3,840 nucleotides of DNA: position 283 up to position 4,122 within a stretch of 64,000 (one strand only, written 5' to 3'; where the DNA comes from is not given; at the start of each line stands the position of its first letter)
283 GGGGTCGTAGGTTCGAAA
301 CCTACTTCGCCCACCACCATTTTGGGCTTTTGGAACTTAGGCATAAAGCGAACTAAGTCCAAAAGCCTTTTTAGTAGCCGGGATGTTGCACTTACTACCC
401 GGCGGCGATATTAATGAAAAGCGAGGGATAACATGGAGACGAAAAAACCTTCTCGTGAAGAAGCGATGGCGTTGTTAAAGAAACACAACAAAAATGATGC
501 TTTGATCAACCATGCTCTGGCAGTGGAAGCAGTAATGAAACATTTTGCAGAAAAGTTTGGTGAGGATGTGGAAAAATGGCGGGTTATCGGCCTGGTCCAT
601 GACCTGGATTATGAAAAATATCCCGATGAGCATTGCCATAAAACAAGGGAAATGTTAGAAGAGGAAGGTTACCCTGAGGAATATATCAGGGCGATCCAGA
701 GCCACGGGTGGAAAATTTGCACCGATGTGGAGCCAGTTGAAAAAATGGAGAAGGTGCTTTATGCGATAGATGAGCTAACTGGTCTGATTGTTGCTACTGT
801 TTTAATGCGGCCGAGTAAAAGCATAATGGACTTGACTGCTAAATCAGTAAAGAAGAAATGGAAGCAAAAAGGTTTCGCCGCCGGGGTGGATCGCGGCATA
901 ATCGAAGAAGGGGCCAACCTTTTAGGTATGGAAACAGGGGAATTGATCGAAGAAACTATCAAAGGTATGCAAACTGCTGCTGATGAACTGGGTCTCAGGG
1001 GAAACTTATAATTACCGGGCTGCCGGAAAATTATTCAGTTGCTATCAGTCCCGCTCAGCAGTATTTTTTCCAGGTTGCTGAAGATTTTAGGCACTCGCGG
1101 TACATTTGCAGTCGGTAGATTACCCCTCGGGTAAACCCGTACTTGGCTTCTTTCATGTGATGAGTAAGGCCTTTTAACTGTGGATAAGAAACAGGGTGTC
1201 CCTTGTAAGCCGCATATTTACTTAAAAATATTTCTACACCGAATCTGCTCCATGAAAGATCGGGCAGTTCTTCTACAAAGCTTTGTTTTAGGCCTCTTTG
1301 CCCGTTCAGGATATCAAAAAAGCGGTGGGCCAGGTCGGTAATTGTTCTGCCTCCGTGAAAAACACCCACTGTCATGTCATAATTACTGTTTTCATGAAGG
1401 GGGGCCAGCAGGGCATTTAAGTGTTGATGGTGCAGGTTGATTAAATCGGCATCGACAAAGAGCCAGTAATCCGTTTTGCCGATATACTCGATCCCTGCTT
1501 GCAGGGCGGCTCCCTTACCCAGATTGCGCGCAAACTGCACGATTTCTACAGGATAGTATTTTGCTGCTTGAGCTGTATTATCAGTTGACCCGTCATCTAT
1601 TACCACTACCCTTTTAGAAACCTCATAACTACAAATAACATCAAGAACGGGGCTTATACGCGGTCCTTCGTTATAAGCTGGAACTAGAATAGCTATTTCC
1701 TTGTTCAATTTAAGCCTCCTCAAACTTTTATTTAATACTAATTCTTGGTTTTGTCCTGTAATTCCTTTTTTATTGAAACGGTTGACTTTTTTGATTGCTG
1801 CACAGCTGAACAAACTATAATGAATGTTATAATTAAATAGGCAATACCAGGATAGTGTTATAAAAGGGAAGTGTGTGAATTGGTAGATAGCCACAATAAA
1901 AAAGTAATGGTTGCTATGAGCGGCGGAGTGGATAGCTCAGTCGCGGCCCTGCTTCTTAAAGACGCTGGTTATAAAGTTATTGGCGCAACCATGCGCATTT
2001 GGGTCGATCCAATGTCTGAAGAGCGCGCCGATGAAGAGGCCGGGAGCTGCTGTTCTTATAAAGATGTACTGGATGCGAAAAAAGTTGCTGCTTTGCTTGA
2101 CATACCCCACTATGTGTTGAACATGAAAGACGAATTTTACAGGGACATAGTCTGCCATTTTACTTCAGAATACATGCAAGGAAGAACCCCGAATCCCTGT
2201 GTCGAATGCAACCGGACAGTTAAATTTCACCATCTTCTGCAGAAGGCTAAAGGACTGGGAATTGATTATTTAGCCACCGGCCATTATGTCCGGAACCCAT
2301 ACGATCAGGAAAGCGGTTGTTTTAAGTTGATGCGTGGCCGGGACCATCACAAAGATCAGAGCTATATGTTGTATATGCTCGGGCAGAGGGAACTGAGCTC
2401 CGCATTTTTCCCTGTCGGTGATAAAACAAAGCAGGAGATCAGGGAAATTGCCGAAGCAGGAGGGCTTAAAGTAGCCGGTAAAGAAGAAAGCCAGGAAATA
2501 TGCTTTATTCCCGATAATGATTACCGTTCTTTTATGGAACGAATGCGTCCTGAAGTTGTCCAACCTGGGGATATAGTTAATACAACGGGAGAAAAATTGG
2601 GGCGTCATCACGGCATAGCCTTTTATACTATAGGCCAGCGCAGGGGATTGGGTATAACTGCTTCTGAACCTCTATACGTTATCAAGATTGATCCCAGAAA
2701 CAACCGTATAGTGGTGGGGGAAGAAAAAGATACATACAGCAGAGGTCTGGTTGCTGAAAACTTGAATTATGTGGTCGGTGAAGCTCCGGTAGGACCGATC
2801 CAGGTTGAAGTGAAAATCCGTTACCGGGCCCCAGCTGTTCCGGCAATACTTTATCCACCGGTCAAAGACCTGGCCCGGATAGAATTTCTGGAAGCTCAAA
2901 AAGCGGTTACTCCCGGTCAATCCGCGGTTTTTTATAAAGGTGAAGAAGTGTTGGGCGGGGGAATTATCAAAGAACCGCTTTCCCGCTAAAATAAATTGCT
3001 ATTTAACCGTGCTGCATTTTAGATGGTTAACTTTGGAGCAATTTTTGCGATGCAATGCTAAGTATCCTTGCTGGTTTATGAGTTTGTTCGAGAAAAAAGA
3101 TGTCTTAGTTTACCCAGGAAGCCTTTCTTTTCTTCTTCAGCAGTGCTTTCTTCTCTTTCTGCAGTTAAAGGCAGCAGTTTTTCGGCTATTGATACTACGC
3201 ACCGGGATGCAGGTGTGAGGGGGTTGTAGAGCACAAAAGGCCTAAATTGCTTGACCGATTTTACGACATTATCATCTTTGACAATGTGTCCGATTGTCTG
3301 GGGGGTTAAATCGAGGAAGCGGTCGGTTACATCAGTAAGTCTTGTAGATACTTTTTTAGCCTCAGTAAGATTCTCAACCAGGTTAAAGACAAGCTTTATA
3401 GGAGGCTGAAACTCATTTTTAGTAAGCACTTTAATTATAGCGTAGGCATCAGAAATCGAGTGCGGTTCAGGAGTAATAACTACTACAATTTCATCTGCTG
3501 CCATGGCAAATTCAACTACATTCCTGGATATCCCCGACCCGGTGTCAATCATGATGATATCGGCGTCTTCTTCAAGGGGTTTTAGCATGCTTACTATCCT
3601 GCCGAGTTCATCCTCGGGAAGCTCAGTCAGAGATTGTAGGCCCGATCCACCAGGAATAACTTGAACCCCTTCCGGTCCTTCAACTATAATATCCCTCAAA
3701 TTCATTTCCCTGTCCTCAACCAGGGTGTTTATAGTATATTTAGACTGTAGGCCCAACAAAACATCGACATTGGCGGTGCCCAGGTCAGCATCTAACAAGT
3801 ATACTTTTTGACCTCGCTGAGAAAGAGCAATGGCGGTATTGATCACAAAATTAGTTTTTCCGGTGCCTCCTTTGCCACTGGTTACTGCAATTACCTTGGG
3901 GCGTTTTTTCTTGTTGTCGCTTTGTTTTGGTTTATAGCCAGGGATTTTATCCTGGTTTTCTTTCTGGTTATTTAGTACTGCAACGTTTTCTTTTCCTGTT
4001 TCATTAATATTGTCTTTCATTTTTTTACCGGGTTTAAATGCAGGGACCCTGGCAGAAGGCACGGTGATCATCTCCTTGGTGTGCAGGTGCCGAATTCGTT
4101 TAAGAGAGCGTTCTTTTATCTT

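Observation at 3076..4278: HU-like DNA-binding domain fused to a FlhG/MinD-type ATPase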

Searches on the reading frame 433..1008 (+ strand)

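Call 83: search_protein_families(library=pfam, proteins=[window:433-1008:+], max_evalue=0.001)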
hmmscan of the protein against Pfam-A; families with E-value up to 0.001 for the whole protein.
window:433-1008:+ (192 aa): 1 family
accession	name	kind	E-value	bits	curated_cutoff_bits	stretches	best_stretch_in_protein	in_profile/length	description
PF01966.28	HD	-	1.3e-09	38.8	22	1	25-113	2-111/116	HD domain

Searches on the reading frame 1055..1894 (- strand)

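Call 83: search_protein_families(library=pfam, proteins=[window:1055-1894:-], max_evalue=0.001)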
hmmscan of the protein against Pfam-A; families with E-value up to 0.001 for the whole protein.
window:1055-1894:- (279 aa): 4 families
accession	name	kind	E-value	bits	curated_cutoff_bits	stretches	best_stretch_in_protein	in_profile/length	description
PF00535.33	Glycos_transf_2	-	3e-20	73.3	23.3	1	69-189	2-128/168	Glycosyl transferase family 2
PF12804.13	NTP_transf_3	-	7.9e-08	33.1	27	1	75-235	22-131/160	MobA-like NTP transferase domain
PF13641.12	Glyco_tranf_2_3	-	1.5e-06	28.9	27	1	67-174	3-118/230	Glycosyltransferase like family 2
PF13704.12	Glyco_tranf_2_4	-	0.00012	23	27.5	1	75-150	2-81/98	Glycosyl transferase family 2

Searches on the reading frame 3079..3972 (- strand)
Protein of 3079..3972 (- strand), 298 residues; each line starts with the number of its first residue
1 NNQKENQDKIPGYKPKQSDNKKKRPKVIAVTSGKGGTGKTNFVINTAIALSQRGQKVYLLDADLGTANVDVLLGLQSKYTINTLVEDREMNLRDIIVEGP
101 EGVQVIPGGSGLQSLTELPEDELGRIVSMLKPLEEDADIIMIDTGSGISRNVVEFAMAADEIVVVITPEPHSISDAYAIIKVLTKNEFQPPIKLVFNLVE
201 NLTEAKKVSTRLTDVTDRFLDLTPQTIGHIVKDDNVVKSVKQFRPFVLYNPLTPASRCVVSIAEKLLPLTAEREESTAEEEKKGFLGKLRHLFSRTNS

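Call 3: search_protein_families(library=pfam, proteins=[window:3079-3933:-], max_evalue=0.01)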
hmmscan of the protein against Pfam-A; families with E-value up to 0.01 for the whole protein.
seq(285 aa): 8 families
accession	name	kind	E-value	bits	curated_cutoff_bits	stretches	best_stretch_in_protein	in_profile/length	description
PF13614.12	AAA_31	-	3.6e-18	66.5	27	1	13-171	2-165/177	AAA domain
PF10609.15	ParA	-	3.7e-15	56.5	27.1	1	13-66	4-57/246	NUBPL iron-transfer P-loop NTPase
PF01656.29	CbiA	-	3.9e-13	49.9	25.4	1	15-231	1-123/125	CobQ/CobB/MinD/ParA nucleotide binding domain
PF00142.24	Fer4_NifH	-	1.3e-10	41.6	25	1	19-227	6-217/271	4Fe-4S iron sulfur cluster binding proteins, NifH/frxC family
PF09140.17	MipZ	-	4.7e-07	29.8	20.7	1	14-162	2-135/262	ATPase MipZ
PF06564.18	CBP_BcsQ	-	2.3e-05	24.5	21.3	1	14-251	3-231/234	Cellulose biosynthesis protein BcsQ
PF02374.21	ArsA_ATPase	-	0.00012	21.9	24.3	1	17-50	5-38/305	Anion-transporting ATPase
PF25199.1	nSTAND_NTPase5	-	0.0019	18.5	34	0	6-51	35-80/145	Novel STAND NTPase 5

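Call 74: search_solved_structures(query=window:3079-3972:-, max_evalue=1e-35, show_alignments=5)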
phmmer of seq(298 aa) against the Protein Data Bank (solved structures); distinct sequences matched with E-value up to 1e-35: 5.
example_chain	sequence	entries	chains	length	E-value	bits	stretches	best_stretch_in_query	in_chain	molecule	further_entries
5j1j_A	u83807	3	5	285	5.1e-55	190.3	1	26-266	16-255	Site-determining protein | Transcriptional antiactivator FleN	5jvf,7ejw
8pb9_A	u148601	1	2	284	6.5e-54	186.7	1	26-266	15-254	Antiactivator FleN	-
8p53_A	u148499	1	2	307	7.9e-54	186.4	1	25-266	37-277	Antiactivator FleN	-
4rz2_A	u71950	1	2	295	5.2e-43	150.9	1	22-294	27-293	Site-determining protein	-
4rz3_A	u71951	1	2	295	6.8e-42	147.3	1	22-294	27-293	Site-determining protein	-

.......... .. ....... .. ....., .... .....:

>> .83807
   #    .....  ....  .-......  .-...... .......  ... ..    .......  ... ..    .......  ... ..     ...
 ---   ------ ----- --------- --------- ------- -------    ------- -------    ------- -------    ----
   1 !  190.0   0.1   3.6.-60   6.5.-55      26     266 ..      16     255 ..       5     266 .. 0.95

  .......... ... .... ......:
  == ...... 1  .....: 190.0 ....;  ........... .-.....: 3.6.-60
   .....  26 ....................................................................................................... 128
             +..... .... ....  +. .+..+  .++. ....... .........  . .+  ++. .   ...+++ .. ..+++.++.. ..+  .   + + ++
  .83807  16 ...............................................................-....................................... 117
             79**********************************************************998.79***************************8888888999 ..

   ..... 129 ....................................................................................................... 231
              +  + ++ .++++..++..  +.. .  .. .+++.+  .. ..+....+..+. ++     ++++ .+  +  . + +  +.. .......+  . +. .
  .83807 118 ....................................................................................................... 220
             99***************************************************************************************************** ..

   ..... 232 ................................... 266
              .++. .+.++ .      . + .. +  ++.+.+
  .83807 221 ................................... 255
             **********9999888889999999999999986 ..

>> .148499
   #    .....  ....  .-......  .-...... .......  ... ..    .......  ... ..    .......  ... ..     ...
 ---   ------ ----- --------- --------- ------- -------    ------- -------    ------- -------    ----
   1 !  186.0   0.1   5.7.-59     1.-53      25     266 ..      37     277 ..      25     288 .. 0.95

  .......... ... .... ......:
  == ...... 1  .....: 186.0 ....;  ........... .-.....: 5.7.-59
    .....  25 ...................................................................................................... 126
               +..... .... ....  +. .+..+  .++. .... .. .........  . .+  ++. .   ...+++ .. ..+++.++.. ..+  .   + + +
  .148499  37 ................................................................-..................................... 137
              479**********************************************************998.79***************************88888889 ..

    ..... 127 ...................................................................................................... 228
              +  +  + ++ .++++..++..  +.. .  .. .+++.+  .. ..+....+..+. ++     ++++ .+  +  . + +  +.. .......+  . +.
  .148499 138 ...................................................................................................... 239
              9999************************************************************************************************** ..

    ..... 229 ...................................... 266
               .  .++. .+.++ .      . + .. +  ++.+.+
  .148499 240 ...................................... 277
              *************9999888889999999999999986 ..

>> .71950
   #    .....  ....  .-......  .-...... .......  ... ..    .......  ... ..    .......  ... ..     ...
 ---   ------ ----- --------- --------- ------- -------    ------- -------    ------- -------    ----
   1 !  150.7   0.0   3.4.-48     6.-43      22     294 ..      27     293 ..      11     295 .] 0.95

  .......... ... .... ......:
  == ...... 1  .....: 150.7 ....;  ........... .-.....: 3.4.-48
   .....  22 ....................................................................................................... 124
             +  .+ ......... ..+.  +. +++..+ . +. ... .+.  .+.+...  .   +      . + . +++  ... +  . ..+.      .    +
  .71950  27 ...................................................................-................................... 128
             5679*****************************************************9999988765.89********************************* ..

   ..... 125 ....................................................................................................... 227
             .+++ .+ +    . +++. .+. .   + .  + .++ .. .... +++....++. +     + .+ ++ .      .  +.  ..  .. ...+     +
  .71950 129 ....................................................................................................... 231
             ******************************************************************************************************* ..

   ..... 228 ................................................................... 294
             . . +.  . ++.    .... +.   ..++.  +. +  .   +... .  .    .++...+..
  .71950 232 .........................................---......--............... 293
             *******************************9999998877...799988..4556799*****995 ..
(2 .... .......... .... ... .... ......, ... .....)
